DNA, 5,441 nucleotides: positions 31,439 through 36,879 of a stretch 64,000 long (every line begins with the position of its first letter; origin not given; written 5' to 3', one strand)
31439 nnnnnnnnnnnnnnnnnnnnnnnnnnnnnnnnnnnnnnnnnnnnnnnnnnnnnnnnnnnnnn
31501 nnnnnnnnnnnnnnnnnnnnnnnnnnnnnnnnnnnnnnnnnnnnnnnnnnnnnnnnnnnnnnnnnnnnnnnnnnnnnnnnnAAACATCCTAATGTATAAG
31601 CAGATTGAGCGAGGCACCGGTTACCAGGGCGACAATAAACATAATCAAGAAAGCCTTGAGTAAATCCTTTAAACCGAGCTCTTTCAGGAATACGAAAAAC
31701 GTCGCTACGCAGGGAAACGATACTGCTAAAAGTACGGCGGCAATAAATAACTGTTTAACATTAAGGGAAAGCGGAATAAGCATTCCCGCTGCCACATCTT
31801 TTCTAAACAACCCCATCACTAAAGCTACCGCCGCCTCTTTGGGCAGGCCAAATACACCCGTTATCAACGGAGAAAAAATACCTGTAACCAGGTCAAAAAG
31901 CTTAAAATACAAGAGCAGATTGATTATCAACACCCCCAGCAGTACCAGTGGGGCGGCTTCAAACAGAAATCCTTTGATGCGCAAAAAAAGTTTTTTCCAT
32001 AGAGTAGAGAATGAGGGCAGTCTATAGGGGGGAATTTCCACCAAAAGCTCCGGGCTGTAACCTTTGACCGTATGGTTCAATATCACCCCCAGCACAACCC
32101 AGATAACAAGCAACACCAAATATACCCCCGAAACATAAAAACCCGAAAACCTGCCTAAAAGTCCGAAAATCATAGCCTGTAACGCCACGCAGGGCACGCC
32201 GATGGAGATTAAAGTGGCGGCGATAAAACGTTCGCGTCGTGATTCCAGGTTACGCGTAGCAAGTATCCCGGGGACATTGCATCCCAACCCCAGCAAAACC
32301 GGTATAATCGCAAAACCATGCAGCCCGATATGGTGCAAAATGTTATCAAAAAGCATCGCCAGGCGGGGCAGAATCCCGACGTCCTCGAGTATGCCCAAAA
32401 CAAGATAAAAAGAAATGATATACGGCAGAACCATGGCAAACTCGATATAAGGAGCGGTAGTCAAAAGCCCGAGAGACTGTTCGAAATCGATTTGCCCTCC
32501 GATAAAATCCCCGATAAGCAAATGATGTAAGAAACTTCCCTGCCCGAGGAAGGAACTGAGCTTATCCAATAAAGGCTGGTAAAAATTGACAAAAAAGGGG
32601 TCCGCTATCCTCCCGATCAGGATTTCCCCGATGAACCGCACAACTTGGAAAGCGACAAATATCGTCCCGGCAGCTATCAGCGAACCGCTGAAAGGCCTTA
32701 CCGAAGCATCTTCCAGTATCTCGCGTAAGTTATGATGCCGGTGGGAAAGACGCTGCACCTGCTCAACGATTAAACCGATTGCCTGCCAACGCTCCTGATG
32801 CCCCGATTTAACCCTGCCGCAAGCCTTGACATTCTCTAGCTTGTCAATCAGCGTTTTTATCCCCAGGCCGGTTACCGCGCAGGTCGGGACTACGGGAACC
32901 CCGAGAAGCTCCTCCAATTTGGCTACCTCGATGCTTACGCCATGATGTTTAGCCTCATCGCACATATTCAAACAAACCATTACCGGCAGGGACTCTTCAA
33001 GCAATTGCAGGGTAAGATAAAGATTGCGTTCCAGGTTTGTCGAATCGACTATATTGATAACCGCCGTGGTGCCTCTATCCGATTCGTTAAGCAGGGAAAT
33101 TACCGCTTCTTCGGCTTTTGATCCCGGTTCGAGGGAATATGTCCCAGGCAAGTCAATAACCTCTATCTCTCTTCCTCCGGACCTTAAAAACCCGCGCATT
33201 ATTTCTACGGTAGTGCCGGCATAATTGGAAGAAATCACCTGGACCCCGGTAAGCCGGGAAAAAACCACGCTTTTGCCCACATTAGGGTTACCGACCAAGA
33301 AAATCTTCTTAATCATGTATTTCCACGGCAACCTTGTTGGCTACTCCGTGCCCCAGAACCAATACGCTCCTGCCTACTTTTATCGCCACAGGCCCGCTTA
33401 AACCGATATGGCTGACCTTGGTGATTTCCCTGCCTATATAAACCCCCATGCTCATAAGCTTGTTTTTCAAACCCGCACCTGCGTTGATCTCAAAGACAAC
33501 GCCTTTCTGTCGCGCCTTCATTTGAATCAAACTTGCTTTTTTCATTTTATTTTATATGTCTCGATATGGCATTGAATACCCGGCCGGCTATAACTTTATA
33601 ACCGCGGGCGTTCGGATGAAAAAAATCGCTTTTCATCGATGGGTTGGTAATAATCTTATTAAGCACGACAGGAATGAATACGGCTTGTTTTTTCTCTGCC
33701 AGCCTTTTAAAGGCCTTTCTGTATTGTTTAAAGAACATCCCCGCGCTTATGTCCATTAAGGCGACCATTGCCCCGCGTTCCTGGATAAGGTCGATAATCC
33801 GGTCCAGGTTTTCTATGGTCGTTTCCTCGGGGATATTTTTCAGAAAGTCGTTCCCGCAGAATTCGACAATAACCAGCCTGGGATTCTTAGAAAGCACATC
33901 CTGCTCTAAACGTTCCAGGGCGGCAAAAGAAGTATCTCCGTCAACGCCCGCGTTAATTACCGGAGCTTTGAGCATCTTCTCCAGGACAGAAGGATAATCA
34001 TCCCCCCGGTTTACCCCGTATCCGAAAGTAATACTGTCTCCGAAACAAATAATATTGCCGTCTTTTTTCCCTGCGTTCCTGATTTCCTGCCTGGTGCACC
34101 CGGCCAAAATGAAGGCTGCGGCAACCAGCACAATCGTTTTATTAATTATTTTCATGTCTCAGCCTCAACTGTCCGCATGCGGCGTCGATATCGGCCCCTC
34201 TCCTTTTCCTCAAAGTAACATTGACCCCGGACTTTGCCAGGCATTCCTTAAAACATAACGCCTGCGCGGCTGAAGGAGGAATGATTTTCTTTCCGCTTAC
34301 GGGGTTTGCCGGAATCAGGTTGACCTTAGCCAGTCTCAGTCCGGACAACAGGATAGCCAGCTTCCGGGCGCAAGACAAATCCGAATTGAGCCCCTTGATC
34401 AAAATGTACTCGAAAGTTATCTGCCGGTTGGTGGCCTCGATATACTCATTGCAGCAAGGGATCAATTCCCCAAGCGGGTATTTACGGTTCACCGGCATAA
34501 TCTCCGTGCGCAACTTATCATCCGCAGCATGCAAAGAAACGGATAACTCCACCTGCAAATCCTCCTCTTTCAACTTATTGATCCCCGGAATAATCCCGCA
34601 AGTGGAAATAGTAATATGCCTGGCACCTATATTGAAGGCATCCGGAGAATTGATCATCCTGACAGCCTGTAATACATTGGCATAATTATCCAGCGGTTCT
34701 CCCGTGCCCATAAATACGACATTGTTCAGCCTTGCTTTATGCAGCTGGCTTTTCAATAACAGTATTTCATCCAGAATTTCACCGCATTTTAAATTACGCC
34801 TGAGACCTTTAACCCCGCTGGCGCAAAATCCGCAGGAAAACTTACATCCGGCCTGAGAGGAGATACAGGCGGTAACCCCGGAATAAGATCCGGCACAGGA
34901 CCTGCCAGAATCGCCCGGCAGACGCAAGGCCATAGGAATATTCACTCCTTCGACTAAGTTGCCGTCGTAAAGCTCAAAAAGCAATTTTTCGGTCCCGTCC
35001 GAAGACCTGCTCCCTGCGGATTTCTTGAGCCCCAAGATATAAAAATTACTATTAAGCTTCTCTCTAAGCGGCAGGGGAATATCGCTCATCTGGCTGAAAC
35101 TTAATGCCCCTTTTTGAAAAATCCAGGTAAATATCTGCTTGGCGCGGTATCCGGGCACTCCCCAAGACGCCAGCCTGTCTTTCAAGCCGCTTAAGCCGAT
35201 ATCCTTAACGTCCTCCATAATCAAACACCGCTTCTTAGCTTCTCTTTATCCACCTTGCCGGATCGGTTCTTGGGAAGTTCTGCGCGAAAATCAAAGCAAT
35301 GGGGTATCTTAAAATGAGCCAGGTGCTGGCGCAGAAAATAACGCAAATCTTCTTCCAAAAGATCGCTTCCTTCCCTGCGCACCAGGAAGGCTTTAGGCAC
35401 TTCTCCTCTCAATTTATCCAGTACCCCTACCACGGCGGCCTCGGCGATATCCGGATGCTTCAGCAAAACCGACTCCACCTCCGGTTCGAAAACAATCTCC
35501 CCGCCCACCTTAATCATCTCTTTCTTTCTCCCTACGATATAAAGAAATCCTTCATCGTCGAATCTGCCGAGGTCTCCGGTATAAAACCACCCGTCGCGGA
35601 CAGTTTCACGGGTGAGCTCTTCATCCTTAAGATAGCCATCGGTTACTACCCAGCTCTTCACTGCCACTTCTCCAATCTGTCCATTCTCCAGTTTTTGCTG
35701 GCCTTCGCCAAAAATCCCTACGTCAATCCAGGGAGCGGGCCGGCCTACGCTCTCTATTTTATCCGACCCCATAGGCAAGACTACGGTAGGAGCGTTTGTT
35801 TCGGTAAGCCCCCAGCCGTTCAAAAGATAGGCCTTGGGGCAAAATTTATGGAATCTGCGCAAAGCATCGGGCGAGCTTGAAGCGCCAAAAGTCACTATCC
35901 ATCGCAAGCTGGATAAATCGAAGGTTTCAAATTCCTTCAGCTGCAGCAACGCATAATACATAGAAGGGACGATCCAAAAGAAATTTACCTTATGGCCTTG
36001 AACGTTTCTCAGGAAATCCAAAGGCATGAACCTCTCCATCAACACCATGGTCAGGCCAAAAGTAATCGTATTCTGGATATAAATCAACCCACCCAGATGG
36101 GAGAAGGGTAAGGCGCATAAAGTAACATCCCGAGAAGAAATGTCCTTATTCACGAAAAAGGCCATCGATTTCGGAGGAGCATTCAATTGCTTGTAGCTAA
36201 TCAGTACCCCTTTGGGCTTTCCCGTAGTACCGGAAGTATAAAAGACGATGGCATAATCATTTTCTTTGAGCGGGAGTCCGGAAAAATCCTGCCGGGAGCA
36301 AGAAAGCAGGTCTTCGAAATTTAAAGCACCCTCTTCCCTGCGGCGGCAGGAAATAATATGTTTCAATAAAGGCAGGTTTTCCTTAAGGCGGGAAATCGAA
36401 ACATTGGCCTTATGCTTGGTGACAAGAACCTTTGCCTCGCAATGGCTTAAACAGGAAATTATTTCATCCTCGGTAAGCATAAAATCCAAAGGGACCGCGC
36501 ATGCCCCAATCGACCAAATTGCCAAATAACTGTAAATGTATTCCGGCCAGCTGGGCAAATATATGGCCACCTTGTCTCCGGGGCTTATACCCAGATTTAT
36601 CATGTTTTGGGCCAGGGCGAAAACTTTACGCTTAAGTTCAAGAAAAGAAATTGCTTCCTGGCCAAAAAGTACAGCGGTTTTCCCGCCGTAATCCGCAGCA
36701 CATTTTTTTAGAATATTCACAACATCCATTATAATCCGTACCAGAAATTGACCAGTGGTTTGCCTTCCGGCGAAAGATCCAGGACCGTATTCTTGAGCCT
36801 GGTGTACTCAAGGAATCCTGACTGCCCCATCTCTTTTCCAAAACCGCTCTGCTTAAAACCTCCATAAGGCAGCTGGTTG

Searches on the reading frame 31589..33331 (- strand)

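Call 17: search_protein_families(library=pfam, proteins=[window:31589-33331:-], max_evalue=0.00001)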
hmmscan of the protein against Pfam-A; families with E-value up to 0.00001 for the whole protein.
window:31589-33331:- (580 aa): 4 families
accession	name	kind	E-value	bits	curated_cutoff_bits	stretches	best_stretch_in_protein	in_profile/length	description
PF02421.24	FeoB_N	-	7e-51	172.3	27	1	9-164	2-155/156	Ferrous iron transport protein B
PF07670.19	Gate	-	8.7e-30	103.7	29.6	2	299-394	2-103/104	Nucleoside recognition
PF01926.29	MMR_HSR1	-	2e-17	63.8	21.9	1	9-122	1-112/113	50S ribosome-binding GTPase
PF07664.17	FeoB_C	-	8.1e-11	41.9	26.6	1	402-451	3-54/54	Ferrous iron transport protein B C terminus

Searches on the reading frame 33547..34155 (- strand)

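Call 17: search_protein_families(library=pfam, proteins=[window:33547-34155:-], max_evalue=0.00001)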
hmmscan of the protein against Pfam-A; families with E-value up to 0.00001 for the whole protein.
window:33547-34155:- (202 aa): 2 families
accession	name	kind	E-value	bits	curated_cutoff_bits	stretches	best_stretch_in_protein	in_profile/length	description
PF13472.12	Lipase_GDSL_2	-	7.4e-28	98.7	32.9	1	37-188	1-178/178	GDSL-like Lipase/Acylhydrolase family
PF00657.28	Lipase_GDSL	-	1.4e-15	58.5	23.6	1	35-191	1-206/208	GDSL-like Lipase/Acylhydrolase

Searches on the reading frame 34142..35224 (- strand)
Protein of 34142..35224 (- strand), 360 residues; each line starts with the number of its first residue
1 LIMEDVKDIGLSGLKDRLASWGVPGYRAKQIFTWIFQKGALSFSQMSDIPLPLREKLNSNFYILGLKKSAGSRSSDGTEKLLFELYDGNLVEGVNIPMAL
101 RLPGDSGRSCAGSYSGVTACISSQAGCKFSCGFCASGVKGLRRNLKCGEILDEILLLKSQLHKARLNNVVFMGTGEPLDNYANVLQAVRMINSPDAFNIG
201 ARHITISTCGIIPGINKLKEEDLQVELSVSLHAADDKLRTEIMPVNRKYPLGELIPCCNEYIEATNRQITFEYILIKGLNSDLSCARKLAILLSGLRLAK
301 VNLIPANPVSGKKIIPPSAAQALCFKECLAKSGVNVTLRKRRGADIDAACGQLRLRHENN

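Call 17: search_protein_families(library=pfam, proteins=[window:34142-35224:-], max_evalue=0.00001)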
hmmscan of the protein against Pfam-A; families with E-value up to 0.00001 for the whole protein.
window:34142-35224:- (360 aa): 2 families
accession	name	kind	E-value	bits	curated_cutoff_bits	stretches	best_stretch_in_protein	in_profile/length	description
PF04055.27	Radical_SAM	-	1.3e-13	51.9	29.5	1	122-280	2-155/166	Radical SAM superfamily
PF21016.3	RlmN_N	-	3.7e-12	46.2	24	1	8-63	5-60/60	Ribosomal RNA large subunit methyltransferase N-terminal domain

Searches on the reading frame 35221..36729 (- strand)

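Call 17: search_protein_families(library=pfam, proteins=[window:35221-36729:-], max_evalue=0.00001)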
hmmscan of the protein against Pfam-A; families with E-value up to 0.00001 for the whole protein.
window:35221-36729:- (502 aa): 2 families
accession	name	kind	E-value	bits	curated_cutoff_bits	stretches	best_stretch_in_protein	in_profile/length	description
PF00501.34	AMP-binding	-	7.7e-78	262.4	29.9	1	8-367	2-384/384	AMP-binding enzyme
PF13193.12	AMP-binding_C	-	4.3e-22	79.3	24.5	1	417-492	1-76/76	AMP-binding enzyme C-terminal domain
